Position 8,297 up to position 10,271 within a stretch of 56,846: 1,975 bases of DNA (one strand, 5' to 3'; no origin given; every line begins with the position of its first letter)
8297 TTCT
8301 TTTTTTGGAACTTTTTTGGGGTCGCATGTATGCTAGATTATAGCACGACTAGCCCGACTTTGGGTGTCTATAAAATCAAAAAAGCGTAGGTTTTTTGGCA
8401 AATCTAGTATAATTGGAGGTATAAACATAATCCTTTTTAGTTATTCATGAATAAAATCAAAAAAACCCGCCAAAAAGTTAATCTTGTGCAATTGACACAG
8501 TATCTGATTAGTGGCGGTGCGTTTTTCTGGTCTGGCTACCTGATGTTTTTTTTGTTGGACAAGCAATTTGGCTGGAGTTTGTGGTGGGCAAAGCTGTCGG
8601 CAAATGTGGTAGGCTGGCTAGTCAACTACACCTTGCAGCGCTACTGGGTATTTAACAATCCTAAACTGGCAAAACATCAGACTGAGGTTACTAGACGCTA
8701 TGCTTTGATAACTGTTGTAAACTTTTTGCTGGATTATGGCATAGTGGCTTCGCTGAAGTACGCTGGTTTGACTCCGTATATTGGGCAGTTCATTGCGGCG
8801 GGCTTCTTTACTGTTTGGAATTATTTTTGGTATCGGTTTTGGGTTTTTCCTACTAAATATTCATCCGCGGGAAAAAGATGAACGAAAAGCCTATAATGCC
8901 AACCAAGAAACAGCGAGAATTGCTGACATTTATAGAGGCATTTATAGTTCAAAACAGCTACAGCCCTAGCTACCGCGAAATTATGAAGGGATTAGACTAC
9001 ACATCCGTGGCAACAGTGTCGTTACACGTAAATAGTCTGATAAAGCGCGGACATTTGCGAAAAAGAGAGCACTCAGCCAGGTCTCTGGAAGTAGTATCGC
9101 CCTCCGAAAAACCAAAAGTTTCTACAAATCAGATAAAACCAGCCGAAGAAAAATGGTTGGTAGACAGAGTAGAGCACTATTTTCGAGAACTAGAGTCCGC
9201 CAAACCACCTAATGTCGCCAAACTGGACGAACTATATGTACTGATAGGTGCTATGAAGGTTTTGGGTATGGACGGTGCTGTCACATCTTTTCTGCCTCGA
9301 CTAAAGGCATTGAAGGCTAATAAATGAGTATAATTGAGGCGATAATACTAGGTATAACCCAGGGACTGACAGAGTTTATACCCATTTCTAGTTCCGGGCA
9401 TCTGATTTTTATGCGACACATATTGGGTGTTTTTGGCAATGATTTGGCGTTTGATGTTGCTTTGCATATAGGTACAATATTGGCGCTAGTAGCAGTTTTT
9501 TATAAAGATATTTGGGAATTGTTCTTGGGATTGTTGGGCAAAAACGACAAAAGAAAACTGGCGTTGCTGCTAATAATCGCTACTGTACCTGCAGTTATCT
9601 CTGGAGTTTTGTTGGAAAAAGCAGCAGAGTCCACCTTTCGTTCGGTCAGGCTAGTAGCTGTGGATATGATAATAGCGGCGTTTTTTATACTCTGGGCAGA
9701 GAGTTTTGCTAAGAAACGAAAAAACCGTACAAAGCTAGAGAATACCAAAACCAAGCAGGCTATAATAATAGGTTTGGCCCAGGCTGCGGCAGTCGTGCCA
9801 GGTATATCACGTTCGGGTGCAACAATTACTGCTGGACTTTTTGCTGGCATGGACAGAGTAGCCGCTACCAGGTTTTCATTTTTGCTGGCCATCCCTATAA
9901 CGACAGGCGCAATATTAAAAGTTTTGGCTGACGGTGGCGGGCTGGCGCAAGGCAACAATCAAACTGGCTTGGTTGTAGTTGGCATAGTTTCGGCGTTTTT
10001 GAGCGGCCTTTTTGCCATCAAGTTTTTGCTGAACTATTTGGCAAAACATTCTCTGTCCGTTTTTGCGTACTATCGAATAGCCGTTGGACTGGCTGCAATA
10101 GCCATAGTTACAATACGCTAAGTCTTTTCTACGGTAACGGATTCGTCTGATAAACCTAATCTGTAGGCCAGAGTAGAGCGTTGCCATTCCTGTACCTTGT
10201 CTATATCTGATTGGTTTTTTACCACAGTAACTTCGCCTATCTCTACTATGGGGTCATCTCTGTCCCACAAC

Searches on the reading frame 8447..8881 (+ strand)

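Call 47: search_protein_families(library=pfam, proteins=[window:8447-8881:+], max_evalue=0.001)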
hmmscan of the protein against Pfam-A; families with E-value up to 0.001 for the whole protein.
window:8447-8881:+ (144 aa): 1 family
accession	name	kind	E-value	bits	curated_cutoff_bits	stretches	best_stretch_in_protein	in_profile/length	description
PF04138.20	GtrA_DPMS_TM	-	7.7e-18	65.2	26.1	1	18-134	1-117/117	GtrA/DPMS, transmembrane domain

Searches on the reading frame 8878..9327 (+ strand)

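Call 7: search_protein_families(library=pfam, proteins=[window:8878-9327:+])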
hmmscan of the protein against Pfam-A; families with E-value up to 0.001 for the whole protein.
window:8878-9327:+ (149 aa): 1 family
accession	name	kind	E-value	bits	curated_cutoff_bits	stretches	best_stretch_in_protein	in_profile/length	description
PF01726.22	LexA_DNA_bind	-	5.8e-13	48.9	23.7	1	9-68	5-64/65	LexA DNA binding domain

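Call 8: search_protein_families(library=ncbifam, proteins=[window:8878-9327:+])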
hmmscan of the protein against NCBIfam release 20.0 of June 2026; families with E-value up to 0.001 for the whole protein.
window:8878-9327:+ (149 aa): 1 family
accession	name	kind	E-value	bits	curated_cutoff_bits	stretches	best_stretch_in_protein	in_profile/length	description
TIGR00498.1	lexA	equivalog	1.6e-13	50.7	110.95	1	9-102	5-102/203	transcriptional repressor LexA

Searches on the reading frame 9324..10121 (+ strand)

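Call 7: search_protein_families(library=pfam, proteins=[window:9324-10121:+])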
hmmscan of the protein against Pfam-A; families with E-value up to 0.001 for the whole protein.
window:9324-10121:+ (265 aa): 1 family
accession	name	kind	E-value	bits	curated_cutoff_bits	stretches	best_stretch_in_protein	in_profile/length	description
PF02673.24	BacA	-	1.4e-79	267.8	33.4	1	6-256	1-256/257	Bacitracin resistance protein BacA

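Call 8: search_protein_families(library=ncbifam, proteins=[window:9324-10121:+])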
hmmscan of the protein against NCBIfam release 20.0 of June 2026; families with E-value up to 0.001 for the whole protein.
window:9324-10121:+ (265 aa): 12 families
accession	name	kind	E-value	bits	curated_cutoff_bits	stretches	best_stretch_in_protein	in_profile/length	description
NF001389.0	PRK00281.1-2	equivalog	2.5e-70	236.9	262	1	2-262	5-264/272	undecaprenyl-diphosphate phosphatase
TIGR00753.1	undec_PP_bacA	equivalog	2.2e-67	227.5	217.5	1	6-255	1-255/255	undecaprenyl-diphosphatase UppP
NF001390.0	PRK00281.1-4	equivalog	1.7e-66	224.4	260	1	2-262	5-266/272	undecaprenyl-diphosphate phosphatase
NF001393.0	PRK00281.2-4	equivalog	2.7e-65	220.5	284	1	1-262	1-264/266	undecaprenyl-diphosphate phosphatase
NF001392.0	PRK00281.2-1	equivalog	2.3e-62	211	308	1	1-263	5-273/280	undecaprenyl-diphosphate phosphatase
NF001394.0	PRK00281.2-5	equivalog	2.1e-57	194.8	311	1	2-262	7-275/281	undecaprenyl-diphosphate phosphatase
NF001397.0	PRK00281.3-4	equivalog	6.9e-53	180.1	363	1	1-263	1-279/281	undecaprenyl-diphosphate phosphatase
NF001391.0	PRK00281.1-5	equivalog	2e-52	178.3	293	1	2-263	5-274/279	undecaprenyl-diphosphate phosphatase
NF001388.0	PRK00281.1-1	equivalog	2.4e-50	171.6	362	1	2-260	6-270/273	undecaprenyl-diphosphate phosphatase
NF001395.0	PRK00281.3-1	equivalog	1.9e-35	122.8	394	2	132-264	174-305/306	undecaprenyl-diphosphate phosphatase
NF001396.0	PRK00281.3-3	equivalog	3.2e-33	115.7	382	1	2-256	3-258/264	undecaprenyl-diphosphate phosphatase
NF001398.0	PRK00281.3-5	equivalog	1.8e-28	100.2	354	1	2-261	3-267/278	undecaprenyl-diphosphate phosphatase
